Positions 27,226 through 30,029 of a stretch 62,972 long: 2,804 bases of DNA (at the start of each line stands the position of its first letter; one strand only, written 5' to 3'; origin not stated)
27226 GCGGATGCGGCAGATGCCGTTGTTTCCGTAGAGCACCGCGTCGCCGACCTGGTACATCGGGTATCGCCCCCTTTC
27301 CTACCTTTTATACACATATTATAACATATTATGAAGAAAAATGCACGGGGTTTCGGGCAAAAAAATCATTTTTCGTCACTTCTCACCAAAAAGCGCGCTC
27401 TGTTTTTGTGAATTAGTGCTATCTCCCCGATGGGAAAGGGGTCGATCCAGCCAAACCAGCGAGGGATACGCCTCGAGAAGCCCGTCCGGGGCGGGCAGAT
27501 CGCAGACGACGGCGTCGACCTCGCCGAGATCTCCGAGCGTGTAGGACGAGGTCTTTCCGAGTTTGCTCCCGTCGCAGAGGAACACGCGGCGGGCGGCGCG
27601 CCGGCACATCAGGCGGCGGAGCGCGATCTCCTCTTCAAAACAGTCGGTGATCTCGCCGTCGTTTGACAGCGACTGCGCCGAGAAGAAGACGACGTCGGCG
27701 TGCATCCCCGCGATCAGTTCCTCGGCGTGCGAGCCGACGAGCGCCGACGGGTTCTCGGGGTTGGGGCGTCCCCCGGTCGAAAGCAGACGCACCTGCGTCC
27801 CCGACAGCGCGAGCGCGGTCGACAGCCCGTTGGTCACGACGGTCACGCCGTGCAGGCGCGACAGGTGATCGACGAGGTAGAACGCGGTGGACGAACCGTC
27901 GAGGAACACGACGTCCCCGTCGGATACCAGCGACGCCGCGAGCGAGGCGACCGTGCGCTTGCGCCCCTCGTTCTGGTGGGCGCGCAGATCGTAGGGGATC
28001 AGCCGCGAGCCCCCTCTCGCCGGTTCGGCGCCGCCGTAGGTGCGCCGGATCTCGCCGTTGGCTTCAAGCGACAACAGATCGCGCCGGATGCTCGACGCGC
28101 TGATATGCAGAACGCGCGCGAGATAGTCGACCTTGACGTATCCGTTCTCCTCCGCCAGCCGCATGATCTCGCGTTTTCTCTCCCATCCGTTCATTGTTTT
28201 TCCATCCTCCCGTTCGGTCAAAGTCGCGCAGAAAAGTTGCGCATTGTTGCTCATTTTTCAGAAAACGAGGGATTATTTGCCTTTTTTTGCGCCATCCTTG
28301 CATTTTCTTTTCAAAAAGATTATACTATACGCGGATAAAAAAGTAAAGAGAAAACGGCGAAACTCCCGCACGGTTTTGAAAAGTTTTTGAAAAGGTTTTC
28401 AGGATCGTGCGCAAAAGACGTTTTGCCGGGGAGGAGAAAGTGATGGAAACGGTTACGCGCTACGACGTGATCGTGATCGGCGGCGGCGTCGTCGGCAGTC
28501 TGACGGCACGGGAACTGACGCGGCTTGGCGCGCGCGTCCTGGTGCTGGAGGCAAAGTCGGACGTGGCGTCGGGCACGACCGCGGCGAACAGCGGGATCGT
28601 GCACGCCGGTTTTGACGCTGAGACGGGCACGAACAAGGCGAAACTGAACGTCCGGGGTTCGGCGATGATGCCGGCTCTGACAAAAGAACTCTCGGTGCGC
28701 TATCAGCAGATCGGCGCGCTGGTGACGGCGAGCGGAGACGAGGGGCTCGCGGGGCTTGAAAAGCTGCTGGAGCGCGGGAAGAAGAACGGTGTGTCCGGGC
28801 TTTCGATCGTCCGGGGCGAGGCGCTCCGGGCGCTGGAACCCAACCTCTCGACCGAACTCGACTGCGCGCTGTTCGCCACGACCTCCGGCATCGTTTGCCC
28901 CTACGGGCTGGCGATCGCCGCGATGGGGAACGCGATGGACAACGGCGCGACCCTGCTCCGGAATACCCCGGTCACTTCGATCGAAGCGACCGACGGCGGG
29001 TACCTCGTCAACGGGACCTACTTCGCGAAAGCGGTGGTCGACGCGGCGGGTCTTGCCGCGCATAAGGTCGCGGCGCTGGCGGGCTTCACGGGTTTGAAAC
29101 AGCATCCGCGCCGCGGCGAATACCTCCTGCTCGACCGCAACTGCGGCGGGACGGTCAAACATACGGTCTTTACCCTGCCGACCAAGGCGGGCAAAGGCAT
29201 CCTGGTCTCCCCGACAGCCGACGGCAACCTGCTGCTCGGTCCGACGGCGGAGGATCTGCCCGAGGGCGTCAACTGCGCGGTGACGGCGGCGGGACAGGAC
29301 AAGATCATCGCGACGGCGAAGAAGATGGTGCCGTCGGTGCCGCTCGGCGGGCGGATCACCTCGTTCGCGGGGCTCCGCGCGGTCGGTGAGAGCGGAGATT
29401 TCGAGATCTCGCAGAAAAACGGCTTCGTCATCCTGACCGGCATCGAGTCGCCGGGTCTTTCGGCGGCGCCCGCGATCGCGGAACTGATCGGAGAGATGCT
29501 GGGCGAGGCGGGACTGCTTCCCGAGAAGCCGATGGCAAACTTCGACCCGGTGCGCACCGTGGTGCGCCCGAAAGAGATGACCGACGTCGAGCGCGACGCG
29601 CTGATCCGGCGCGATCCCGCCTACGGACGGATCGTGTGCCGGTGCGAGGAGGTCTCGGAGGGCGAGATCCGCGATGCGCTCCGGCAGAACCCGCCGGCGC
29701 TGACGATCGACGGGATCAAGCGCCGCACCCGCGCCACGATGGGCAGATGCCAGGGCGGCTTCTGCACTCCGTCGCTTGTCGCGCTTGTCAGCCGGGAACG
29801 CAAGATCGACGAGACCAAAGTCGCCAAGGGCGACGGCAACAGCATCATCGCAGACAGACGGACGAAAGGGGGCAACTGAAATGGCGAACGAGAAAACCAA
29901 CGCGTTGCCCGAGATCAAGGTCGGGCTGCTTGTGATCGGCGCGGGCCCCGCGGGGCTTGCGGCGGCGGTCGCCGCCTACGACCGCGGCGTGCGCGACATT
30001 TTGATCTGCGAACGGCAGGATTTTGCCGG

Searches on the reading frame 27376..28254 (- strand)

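Call 83: search_protein_families(library=pfam, proteins=[window:27376-28254:-], max_evalue=0.00001)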
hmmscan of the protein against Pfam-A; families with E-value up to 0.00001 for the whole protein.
window:27376-28254:- (292 aa): 2 families
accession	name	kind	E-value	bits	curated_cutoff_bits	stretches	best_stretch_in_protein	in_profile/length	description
PF00455.28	DeoRC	-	1.7e-39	135.8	31.8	1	95-252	2-159/160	DeoR C terminal sensor domain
PF08220.18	HTH_DeoR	-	4.3e-11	42.8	21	1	26-77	1-52/57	DeoR-like helix-turn-helix domain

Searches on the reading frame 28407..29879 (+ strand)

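Call 83: search_protein_families(library=pfam, proteins=[window:28407-29879:+], max_evalue=0.00001)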
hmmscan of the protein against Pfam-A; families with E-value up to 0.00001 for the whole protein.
window:28407-29879:+ (490 aa): 2 families
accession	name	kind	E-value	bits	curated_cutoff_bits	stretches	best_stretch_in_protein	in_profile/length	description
PF01266.30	DAO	-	5.5e-64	217.4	27.9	1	20-363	1-352/353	FAD dependent oxidoreductase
PF04324.20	Fer2_BFD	-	3.9e-13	49.9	26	1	409-461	1-48/50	BFD-like [2Fe-2S] binding domain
